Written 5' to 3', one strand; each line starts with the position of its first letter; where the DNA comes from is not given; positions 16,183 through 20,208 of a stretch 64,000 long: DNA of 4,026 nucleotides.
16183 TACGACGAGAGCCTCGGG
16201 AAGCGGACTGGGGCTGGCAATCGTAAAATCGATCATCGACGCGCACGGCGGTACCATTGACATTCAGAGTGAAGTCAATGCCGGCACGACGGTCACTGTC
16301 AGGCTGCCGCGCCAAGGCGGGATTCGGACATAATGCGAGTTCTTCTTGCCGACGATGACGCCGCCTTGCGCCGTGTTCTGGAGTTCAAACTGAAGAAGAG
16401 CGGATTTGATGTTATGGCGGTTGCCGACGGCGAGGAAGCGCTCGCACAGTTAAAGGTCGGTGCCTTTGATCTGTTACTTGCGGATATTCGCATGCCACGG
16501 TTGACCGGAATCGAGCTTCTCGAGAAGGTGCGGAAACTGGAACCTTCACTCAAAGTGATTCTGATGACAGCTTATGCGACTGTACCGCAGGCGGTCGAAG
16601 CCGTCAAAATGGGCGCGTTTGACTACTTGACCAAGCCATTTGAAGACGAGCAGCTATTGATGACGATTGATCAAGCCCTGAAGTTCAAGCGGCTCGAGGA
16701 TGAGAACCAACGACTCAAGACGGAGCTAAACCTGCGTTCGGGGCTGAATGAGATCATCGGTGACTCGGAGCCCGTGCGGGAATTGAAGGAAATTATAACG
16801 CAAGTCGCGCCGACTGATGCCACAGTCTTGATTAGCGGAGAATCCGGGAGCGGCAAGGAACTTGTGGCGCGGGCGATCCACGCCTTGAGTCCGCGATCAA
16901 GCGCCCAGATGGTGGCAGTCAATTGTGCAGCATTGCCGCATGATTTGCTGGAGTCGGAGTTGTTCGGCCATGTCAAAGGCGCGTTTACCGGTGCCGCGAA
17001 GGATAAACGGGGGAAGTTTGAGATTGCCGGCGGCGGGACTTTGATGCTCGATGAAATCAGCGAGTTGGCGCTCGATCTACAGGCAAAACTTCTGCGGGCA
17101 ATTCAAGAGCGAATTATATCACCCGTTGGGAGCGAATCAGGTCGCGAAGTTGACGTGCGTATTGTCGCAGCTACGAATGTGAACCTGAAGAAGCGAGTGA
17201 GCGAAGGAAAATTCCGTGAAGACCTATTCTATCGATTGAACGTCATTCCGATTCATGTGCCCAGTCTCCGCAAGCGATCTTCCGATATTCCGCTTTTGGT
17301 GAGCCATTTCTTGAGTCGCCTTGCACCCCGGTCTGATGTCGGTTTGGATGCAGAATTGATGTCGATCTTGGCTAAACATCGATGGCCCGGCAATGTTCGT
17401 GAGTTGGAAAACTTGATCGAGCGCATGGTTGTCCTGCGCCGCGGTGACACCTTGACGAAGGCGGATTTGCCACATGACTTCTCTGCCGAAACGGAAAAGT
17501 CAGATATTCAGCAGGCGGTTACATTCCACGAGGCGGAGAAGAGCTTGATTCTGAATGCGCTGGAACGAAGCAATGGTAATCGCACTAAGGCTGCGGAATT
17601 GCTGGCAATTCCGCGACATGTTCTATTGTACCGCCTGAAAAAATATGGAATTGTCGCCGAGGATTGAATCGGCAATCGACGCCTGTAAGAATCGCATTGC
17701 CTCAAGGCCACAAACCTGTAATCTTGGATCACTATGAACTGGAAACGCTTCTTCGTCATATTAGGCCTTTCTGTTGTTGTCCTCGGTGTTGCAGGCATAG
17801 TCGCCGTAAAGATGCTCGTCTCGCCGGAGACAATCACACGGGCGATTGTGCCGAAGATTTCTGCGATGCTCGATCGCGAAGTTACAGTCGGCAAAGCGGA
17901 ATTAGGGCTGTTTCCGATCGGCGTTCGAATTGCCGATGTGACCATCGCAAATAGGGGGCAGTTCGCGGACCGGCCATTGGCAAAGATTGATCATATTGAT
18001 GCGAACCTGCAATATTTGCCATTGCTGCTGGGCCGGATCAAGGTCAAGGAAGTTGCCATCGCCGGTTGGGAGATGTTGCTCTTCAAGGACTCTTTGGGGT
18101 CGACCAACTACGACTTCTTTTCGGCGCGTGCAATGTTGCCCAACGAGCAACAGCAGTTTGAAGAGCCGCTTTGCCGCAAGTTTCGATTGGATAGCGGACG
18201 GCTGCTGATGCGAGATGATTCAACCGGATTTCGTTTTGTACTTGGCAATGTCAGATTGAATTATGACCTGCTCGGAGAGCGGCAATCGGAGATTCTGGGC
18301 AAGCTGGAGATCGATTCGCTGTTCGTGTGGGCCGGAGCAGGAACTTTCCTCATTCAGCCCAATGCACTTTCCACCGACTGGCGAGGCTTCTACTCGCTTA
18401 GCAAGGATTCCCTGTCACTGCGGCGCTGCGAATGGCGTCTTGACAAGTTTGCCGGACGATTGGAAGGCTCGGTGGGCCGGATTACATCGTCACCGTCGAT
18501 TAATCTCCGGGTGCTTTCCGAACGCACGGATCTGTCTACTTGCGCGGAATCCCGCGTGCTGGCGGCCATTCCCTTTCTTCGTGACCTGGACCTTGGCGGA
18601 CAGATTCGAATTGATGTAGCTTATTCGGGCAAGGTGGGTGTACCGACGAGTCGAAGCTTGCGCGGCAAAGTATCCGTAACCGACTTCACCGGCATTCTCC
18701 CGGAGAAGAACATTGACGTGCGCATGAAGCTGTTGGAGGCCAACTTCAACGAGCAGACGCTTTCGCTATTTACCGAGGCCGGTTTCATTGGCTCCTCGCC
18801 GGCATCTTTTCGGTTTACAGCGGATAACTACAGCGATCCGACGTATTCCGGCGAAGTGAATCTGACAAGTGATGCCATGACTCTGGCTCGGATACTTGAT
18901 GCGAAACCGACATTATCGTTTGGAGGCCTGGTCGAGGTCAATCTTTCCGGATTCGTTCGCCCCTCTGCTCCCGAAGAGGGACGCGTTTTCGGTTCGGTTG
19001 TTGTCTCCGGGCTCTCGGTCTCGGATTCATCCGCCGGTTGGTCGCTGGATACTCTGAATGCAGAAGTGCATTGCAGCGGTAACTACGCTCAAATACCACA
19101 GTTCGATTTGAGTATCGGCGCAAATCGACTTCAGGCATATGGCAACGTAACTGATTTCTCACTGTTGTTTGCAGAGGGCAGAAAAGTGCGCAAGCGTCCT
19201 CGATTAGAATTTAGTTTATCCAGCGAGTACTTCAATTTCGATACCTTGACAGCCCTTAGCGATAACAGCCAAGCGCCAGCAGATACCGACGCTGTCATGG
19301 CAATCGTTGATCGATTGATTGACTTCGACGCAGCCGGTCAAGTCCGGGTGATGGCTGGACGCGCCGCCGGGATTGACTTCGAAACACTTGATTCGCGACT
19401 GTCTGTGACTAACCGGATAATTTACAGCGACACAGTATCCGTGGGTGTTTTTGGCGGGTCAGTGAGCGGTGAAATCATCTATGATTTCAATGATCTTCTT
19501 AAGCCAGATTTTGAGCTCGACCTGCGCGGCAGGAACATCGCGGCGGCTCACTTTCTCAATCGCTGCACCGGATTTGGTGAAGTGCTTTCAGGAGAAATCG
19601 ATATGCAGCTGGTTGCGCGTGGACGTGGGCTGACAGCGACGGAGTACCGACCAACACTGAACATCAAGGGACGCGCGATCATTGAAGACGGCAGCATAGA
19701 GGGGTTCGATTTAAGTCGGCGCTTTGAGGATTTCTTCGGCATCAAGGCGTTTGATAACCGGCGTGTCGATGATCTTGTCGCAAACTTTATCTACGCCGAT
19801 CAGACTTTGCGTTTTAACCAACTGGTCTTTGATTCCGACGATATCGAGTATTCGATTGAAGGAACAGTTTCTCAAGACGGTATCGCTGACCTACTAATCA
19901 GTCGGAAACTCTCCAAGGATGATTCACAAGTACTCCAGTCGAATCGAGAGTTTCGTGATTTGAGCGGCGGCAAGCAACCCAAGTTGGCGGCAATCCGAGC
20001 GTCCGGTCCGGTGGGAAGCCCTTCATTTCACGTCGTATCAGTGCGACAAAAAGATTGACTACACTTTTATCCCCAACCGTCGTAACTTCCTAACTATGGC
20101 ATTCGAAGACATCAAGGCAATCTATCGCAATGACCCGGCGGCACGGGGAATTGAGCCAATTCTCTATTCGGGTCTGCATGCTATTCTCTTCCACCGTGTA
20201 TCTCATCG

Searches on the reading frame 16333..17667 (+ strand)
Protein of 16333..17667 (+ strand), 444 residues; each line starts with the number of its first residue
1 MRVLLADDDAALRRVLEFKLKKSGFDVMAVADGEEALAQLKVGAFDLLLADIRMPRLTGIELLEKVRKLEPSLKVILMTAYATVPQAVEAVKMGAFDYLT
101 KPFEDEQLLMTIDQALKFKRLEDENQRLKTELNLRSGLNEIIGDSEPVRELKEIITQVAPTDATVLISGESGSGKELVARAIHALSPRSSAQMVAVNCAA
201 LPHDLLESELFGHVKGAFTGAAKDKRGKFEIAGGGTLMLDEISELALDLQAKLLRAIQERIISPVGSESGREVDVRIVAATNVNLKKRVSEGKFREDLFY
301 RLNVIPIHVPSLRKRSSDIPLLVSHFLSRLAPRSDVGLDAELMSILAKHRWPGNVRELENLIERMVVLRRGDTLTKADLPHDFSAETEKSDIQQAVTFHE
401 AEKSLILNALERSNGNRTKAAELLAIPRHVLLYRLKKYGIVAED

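Call 4: search_protein_families(library=pfam, proteins=[window:16333-17667:+])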
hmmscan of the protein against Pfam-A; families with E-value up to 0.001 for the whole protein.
window:16333-17667:+ (444 aa): 7 families
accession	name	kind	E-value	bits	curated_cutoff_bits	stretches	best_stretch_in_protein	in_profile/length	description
PF00158.32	Sigma54_activat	-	1.4e-69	233.5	20.2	1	141-308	1-168/168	Sigma-54 interaction domain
PF00072.30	Response_reg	-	1.4e-30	106.2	30.2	1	3-112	1-110/111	Response regulator receiver domain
PF25601.1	AAA_lid_14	-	1.2e-24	86.4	27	1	313-390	1-81/87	AAA+ ATPase lid domain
PF14532.12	Sigma54_activ_2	-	6.4e-21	75.5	25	1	142-312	1-138/138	Sigma-54 interaction domain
PF02954.25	HTH_8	-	1.5e-12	47.4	22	1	400-438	4-42/42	Bacterial regulatory protein, Fis family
PF07728.20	AAA_5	-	3.4e-08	34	22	1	165-285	2-125/139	AAA domain (dynein-related subfamily)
PF01078.27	Mg_chelatase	-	0.00043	20.2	20.3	0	159-260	19-133/207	Magnesium chelatase, subunit ChlI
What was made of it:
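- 16333..17667 (+): Sigma-54-dependent response regulator (REC - AAA+ - Fis-type HTH). This is the proposed binder of the dyads. Pfam (call 4).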

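Call 9: find_related_loci(query=window:16333-17667:+, collection=genome_contigs, flank=6000)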
Query window:16333-17667:+ (444 aa) in genome_contigs; peptide patterns used: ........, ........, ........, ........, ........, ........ (x = any residue, [..] = any of these).
347 stretches matched a pattern; 277 encode a relative of the query (tblastn E <= 1e-3); the best 80 are kept; 79 distinct loci.
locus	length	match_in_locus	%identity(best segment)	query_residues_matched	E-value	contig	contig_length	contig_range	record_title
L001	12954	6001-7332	95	1-444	0e+0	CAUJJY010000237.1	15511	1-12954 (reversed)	MAG: candidate division Zixibacteria bacterium isolate KLAP179 genome assembly, contig: KLAP179_580738, whole genome sho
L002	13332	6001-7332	91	1-444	0e+0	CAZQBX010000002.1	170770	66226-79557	MAG TPA_asm: uncultured Ignavibacteria bacterium isolate binchicken_co16_313 genome assembly, contig: NODE_111_length_17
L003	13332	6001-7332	89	1-444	0e+0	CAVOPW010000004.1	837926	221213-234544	MAG: uncultured bacterium isolate MFD00032.bin.2.168 genome assembly, contig: contig_11060, whole genome shotgun sequenc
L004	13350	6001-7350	78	2-444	0e+0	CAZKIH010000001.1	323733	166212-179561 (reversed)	MAG TPA_asm: uncultured Ignavibacteria bacterium isolate SRP173033_co2_66 genome assembly, contig: NODE_5_length_323733_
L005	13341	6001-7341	80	1-440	0e+0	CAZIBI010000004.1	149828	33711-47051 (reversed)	MAG TPA_asm: uncultured Ignavibacteria bacterium isolate binchicken_co199_86 genome assembly, contig: NODE_125_length_14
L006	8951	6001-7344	59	1-444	0e+0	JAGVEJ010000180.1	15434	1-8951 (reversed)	MAG: Candidatus Zixiibacteriota bacterium isolate DeMMO2_6 c_000000079573, whole genome shotgun sequence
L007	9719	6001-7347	61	1-440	0e+0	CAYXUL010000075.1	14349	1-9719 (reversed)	MAG TPA_asm: uncultured Ignavibacteria bacterium isolate SRP214966_co3_82 genome assembly, contig: NODE_6446_length_1434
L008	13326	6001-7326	61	3-440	0e+0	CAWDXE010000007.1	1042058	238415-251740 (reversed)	MAG: uncultured candidate division Zixibacteria bacterium isolate MFD05942.bin.2.290 genome assembly, contig: contig_586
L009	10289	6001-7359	59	1-444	5e-174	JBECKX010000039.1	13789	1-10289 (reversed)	MAG: Candidatus Zixiibacteriota bacterium isolate ETDI71 k127_2503453, whole genome shotgun sequence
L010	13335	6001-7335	58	1-440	4e-176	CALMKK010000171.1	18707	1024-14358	MAG TPA_asm: uncultured candidate division Zixibacteria bacterium isolate SRR6284162_bin.34_CONCOCT_v1.1_MAG genome asse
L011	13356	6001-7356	46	2-444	7e-127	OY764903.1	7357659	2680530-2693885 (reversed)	MAG: Bryobacteraceae bacterium isolate d7944118-f527-4ba8-a886-cdd3ae4bc3f8 genome assembly, chromosome: 1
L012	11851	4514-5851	41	1-440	1e-118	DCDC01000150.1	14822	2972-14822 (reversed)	MAG TPA_asm: Firmicutes bacterium UBA1065 UBA1065_contig_26663, whole genome shotgun sequence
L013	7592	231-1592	45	3-440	8e-119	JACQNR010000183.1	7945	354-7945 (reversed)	MAG: Acidobacteria bacterium isolate NC_groundwater_1260_Ag_S-0.2um_59_51 S_p2_S4_coassembly_k141_1622730, whole genome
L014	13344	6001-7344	80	1-441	0e+0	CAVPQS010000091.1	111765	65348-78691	MAG: uncultured bacterium isolate MFD10097.bin.1.9 genome assembly, contig: contig_7717, whole genome shotgun sequence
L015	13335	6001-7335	42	3-440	5e-117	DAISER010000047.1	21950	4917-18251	MAG TPA_asm: Bacillota bacterium isolate CTOTU47310 NODE_379_length_21950_cov_3.043709, whole genome shotgun sequence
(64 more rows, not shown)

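Call 20: search_protein_families(library=ncbifam, proteins=[window:16333-17667:+], max_evalue=0.00001)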
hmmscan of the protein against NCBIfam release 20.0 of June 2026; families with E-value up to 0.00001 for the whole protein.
window:16333-17667:+ (444 aa): 111 families (the best 25 are shown)
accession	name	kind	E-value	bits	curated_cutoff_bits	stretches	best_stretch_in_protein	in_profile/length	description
NF008469.0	PRK11361.1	equivalog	1.9e-138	462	714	1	2-441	6-457/461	acetoacetate metabolism transcriptional regulator AtoC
TIGR01818.1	ntrC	equivalog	6.5e-129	430.7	558.6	1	3-390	1-388/463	nitrogen regulation protein NR(I)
TIGR02915.1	PEP_resp_reg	equivalog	2.7e-125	418.7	502.6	1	3-440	1-444/445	PEP-CTERM-box response regulator transcription factor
NF007689.0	PRK10365.1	equivalog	1.1e-123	413.3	760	1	3-436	8-440/441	sigma-54-dependent response regulator transcription factor ZraR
NF041946.1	LuxO_transreg_Vib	equivalog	1.5e-114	383.3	800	1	17-409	13-406/463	quorum-sensing sigma-54 dependent transcriptional regulator LuxO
NF008176.1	PRK10923.1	equivalog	1.5e-109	366.7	620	1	3-392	6-394/469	nitrogen regulation protein NR(I)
NF041552.1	TF_PrdR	equivalog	9.4e-108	361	795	1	117-439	250-577/577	sigma-54 dependent transcriptional regulator PrdR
NF011695.0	PRK15115.1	equivalog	7.2e-106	354.6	763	1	2-428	8-426/445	two-component system response regulator GlrR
TIGR01817.1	nifA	equivalog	1.5e-103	347.4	528.85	1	119-380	178-439/534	nif-specific transcriptional activator NifA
NF051870.1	NAssimRespRegNtrX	equivalog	5.5e-102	342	600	1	3-440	4-452/452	nitrogen assimilation response regulator NtrX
NF003451.0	PRK05022.1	equivalog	4.3e-101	339.2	476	1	110-436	157-506/512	nitric oxide reductase transcriptional regulator NorR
NF038308.1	RNA_repair_RtcR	equivalog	2.1e-99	333.8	650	1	78-439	117-517/530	RNA repair transcriptional activator RtcR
NF049963.1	RespRegFlgRCampy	domain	5.5e-98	328.6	750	1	1-439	1-428/429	fla regulon two-component system response regulator FlgR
NF050807.1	TransRegFlbDCaul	equivalog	5.8e-96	322.1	750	1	23-438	23-438/454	sigma-54-dependent transcriptional regulator FlbD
NF011958.0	PRK15429.1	equivalog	4e-91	306.7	830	1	119-442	358-688/692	formate hydrogenlyase transcriptional activator FlhA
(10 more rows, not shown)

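Call 21: search_solved_structures(query=window:16333-17667:+, max_evalue=1e-20)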
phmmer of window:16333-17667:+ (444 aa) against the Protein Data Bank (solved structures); distinct sequences matched with E-value up to 1e-20: 41.
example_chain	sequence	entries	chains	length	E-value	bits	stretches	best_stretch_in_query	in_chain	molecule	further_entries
4l4u_A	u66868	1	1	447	7.5e-101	341.3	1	1-440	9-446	Transcriptional regulator (NtrC family)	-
1ny5_A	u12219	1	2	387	1e-94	321.1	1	1-379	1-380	transcriptional regulator (NtrC family)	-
5ep0_A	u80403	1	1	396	1e-93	317.9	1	2-375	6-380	Putative repressor protein luxO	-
1ojl_A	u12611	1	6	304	1.3e-86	294.4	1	140-436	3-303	TRANSCRIPTIONAL REGULATORY PROTEIN ZRAR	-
3dzd_A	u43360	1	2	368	1.4e-81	277.9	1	2-374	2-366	Transcriptional regulator (NtrC family)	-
8p53_C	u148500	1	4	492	5.3e-80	272.7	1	4-407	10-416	Transcriptional regulator FleQ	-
5m7n_A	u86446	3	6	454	1.4e-77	264.7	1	3-440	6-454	Nitrogen assimilation regulatory protein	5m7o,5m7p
8pb9_D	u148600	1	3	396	2.6e-76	260.6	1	4-383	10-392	Transcriptional regulator FleQ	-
5exx_A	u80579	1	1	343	8e-76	258.9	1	139-408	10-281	Transcriptional regulator FleQ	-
6jdi_A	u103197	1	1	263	3e-75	257.1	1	138-384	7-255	Nitrogen assimilation regulatory protein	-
6j7e_A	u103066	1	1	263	1.5e-74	254.8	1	138-384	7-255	Nitrogen assimilation regulatory protein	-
7ejw_C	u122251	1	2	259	2.3e-74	254.1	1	138-383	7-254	Transcriptional regulator FleQ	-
5exp_A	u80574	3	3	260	3.3e-74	253.6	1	139-383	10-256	Transcriptional regulator FleQ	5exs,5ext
6jdl_A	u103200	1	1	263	3.9e-74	253.4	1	138-384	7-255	Nitrogen assimilation regulatory protein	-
9qq6_C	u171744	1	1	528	9.3e-74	252.1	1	120-438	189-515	Nif-specific regulatory protein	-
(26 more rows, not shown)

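Call 33: search_protein_families(library=pfam, proteins=[L007:4045-4584:-, L003:3469-4566:+, L003:2771-3442:+, L007:3363-3989:+, L006:4176-4682:-], max_evalue=0.01)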
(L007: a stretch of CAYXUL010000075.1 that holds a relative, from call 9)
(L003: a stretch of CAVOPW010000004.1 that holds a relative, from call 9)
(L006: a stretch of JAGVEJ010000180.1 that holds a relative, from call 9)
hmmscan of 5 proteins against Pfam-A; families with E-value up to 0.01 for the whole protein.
L007:4045-4584:- (179 aa): 4 families
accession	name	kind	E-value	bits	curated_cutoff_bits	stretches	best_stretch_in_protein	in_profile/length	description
PF05163.17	DinB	-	6e-14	52.8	23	1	16-174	7-157/165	DinB family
PF12867.12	DinB_2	-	5.3e-09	37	24.8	1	21-155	2-128/128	DinB superfamily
PF04978.18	MST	-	7.8e-06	26.8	27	1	22-127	7-116/149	Mycothiol-S-transferase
PF11716.13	MDMPI_N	-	0.00047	21.3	24.2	1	46-130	26-120/140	Mycothiol maleylpyruvate isomerase N-terminal domain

L003:3469-4566:+ (365 aa): 3 families
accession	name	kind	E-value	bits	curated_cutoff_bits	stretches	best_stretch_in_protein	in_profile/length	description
PF13487.12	HD_5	-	1.4e-30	106.7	27.2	1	196-348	16-170/170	HD domain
PF01966.28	HD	-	1.8e-20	73.8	22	1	194-317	1-115/116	HD domain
PF08668.18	HDOD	-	0.0033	17.4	22.9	1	196-235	97-133/196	HDOD domain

L003:2771-3442:+ (223 aa): 1 family
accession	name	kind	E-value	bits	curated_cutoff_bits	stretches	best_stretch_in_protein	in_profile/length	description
PF11939.13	NiFe-hyd_HybE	-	0.0015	18.9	25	1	118-164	38-84/147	[NiFe]-hydrogenase assembly, chaperone, HybE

L007:3363-3989:+ (208 aa): 1 family
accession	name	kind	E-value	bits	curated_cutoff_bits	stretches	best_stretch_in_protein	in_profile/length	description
PF02643.20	DUF192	-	1e-33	115.8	27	1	100-204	1-96/96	Uncharacterized ACR, COG1430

L006:4176-4682:- (169 aa): 4 families
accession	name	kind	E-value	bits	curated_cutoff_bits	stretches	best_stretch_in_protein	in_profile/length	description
PF04945.19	YHS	-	1.1e-10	41.8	30.3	1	110-137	14-41/47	YHS domain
PF11494.13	Ta0938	-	6.3e-06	26.9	27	0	56-89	14-47/92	Ta0938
PF08394.17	Arc_trans_TRASH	-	1.3e-05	25.7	27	0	113-134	16-37/43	Archaeal TRASH domain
PF24273.1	TRASH_HVO_1752_C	-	4.8e-05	23.9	27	0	115-134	19-38/47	HVO_1752, C-terminal TRASH domain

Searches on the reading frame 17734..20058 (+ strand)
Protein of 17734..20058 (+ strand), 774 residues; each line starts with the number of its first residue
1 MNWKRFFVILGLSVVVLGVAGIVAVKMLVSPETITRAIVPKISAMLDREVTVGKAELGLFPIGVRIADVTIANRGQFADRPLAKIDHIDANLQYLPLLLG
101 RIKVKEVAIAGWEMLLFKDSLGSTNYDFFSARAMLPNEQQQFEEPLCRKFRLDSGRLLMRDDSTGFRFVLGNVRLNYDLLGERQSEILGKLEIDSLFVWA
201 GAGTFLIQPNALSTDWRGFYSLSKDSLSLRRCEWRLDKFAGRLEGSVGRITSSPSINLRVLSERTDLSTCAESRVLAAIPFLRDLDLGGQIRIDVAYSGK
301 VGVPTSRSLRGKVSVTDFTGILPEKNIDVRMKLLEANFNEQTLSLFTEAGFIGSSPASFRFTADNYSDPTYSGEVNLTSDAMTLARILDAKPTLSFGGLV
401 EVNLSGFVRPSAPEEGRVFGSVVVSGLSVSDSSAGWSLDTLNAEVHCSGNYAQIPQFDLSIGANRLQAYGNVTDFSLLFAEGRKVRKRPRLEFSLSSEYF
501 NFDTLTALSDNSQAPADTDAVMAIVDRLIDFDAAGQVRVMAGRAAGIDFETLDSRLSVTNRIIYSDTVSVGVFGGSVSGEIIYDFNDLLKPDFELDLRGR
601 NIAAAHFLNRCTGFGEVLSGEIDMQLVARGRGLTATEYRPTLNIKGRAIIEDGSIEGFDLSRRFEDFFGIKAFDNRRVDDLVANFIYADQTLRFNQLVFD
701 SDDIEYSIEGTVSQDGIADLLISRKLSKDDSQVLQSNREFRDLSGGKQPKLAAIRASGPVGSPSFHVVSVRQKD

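Call 4: search_protein_families(library=pfam, proteins=[window:17734-20058:+])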
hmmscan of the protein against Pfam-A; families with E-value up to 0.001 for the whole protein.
window:17734-20058:+ (774 aa): 3 families
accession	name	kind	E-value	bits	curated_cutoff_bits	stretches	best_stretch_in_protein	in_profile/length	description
PF05170.20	AsmA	-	1.8e-13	50.6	29.8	1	8-129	9-130/607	AsmA family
PF05359.17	DUF748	-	9e-10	37.7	50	1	3-176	14-183/1037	Domain of Unknown Function (DUF748)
PF01203.25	T2SSN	-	0.00041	20.9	29.6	0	374-472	80-168/211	Type II secretion system (T2SS), protein N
